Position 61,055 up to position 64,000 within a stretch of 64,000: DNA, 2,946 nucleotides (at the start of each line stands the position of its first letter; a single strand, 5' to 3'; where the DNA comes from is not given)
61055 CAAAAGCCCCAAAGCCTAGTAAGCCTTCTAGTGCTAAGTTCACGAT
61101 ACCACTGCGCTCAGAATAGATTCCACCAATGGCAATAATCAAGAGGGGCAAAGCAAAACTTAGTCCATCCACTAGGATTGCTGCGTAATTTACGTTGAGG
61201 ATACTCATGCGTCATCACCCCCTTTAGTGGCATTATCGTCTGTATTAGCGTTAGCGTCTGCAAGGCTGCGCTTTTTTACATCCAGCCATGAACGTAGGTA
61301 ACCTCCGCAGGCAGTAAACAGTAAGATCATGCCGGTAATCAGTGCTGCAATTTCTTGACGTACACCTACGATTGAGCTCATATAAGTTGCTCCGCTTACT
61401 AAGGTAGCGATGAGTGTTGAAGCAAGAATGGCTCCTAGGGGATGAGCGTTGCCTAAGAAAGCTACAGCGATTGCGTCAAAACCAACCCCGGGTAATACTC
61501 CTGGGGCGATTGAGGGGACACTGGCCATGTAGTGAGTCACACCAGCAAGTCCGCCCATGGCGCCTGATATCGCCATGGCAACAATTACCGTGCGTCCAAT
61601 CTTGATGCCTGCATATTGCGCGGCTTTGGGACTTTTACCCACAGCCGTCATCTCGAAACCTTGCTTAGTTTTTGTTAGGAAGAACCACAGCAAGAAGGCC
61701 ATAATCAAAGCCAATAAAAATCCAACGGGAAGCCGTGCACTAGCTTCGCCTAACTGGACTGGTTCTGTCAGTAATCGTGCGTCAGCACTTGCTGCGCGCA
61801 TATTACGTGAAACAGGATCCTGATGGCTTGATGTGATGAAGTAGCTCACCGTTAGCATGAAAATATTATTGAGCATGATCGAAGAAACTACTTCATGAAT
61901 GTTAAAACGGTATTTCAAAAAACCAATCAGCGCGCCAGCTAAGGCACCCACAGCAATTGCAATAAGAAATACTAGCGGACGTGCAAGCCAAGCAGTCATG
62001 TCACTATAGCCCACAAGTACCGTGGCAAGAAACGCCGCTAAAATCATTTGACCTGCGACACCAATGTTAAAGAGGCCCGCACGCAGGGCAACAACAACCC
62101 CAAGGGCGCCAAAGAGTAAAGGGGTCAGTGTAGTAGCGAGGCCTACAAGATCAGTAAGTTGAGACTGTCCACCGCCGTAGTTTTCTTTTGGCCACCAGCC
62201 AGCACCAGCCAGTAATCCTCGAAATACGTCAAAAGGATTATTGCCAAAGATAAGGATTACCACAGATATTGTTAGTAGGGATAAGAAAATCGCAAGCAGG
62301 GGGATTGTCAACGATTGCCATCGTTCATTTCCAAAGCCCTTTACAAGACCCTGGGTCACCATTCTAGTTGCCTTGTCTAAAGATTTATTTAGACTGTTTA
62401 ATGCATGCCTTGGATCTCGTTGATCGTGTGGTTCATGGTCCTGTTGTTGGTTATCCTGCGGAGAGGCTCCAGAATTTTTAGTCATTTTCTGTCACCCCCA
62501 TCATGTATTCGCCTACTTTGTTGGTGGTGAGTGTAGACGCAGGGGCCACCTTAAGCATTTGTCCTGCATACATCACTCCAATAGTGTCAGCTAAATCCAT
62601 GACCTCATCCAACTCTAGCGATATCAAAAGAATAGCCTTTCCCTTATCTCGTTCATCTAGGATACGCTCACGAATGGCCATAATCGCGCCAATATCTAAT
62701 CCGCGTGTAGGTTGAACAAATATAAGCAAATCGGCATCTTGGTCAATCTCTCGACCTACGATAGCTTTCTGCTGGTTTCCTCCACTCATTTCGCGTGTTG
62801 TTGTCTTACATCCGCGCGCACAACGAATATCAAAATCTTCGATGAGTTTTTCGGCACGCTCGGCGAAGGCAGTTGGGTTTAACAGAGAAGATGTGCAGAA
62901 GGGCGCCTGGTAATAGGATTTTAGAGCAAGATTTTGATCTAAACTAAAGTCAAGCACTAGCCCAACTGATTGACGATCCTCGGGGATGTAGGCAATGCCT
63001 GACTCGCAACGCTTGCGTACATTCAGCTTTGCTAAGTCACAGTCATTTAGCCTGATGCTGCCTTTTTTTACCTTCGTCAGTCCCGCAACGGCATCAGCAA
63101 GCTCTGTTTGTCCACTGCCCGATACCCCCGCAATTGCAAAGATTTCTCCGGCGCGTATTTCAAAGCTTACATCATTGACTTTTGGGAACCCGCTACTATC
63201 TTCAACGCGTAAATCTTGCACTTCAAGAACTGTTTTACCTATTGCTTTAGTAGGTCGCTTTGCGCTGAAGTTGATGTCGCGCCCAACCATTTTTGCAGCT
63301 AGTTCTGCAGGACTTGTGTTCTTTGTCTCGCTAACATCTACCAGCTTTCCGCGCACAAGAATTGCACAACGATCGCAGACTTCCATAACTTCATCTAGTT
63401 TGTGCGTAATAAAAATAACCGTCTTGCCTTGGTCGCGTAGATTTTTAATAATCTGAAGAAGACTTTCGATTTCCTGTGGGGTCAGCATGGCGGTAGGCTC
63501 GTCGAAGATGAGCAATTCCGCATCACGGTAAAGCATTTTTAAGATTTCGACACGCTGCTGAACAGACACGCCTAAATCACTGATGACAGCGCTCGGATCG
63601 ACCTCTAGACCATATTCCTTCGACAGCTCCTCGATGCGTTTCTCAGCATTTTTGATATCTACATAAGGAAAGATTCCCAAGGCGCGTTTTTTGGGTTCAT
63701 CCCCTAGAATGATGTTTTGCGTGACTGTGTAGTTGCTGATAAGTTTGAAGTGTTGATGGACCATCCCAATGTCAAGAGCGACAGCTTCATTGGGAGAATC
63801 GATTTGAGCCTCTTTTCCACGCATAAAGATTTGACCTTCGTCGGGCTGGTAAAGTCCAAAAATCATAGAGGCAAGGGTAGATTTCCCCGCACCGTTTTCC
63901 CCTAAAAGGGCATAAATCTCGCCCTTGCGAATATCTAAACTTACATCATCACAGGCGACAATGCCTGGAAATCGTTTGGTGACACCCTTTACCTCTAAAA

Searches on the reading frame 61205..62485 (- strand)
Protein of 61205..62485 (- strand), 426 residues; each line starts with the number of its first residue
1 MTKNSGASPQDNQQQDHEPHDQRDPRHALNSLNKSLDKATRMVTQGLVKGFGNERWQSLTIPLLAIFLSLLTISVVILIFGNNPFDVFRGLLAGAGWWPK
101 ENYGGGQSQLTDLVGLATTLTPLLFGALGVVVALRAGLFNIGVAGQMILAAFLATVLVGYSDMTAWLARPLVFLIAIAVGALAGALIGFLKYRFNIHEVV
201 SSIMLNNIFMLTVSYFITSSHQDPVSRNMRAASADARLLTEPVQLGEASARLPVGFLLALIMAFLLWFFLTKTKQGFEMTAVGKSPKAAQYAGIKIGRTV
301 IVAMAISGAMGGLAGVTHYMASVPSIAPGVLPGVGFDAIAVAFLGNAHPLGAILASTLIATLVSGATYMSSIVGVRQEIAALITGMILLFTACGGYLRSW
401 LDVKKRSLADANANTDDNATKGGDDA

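Call 16: search_protein_families(library=pfam, proteins=[window:61205-62485:-], max_evalue=0.00001)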
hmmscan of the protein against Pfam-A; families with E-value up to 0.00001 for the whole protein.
window:61205-62485:- (426 aa): 1 family
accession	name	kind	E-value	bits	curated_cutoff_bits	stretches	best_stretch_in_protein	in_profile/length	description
PF02653.21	BPD_transp_2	-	2.1e-43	148.8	26.8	1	114-391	3-268/269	Branched-chain amino acid transport system / permease component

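Call 78: find_encoding_contigs(protein=window:61205-62485:-, flank=10000, max_places=1)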
Protein window:61205-62485:- (426 aa): 7 contigs read that carry it; 1 place shown.
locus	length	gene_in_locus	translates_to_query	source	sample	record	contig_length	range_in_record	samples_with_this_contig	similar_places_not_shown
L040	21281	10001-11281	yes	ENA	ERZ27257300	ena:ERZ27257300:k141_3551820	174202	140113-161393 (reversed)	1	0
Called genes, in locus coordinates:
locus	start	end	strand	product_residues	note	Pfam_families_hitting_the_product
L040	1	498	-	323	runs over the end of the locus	PF19300:BPD_transp_1_N, PF00528:BPD_transp_1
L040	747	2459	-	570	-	PF00496:SBP_bac_5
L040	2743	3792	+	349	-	PF02517:Rce1-like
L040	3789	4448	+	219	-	PF00753:Lactamase_B, PF12706:Lactamase_B_2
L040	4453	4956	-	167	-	PF01205:Impact_N, PF09186:DUF1949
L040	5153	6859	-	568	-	PF03235:GmrSD_N, PF07510:GmrSD_C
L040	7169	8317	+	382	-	PF02608:Bmp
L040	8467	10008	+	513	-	PF00005:ABC_tran, PF02463:SMC_N (faint), PF13555:AAA_29 (faint), PF13304:AAA_21 (faint), PF00005:ABC_tran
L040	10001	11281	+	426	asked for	PF02653:BPD_transp_2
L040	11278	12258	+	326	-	PF02653:BPD_transp_2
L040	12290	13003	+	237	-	PF01791:DeoC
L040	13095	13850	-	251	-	-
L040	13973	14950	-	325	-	PF08240:ADH_N, PF00107:ADH_zinc_N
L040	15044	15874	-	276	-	PF01048:PNP_UDP_1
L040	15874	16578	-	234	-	-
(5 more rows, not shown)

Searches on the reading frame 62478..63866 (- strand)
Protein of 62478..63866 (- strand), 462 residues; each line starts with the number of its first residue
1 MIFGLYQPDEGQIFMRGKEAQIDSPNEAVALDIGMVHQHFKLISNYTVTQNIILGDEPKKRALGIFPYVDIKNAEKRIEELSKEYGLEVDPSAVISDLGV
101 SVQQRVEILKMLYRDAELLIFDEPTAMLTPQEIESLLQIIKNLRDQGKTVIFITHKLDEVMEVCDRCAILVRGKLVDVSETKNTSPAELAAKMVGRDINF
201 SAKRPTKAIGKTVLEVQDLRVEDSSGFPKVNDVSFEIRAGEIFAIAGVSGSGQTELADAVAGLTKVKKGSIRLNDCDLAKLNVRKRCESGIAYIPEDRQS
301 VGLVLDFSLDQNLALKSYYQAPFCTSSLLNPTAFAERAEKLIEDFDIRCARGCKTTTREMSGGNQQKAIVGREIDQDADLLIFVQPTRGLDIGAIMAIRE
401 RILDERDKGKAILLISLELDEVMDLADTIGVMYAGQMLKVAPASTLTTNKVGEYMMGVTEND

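Call 16: search_protein_families(library=pfam, proteins=[window:62478-63866:-], max_evalue=0.00001)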
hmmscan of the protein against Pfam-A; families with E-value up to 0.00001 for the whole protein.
window:62478-63866:- (462 aa): 1 family
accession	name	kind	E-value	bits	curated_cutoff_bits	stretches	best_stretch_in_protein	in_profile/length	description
PF00005.33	ABC_tran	-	1.9e-33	116.4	25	2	230-387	1-136/137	ABC transporter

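Call 77: find_encoding_contigs(protein=window:62478-63866:-, flank=10000, max_places=1)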
Protein window:62478-63866:- (462 aa): no gene with exactly this product is on record in the collection.
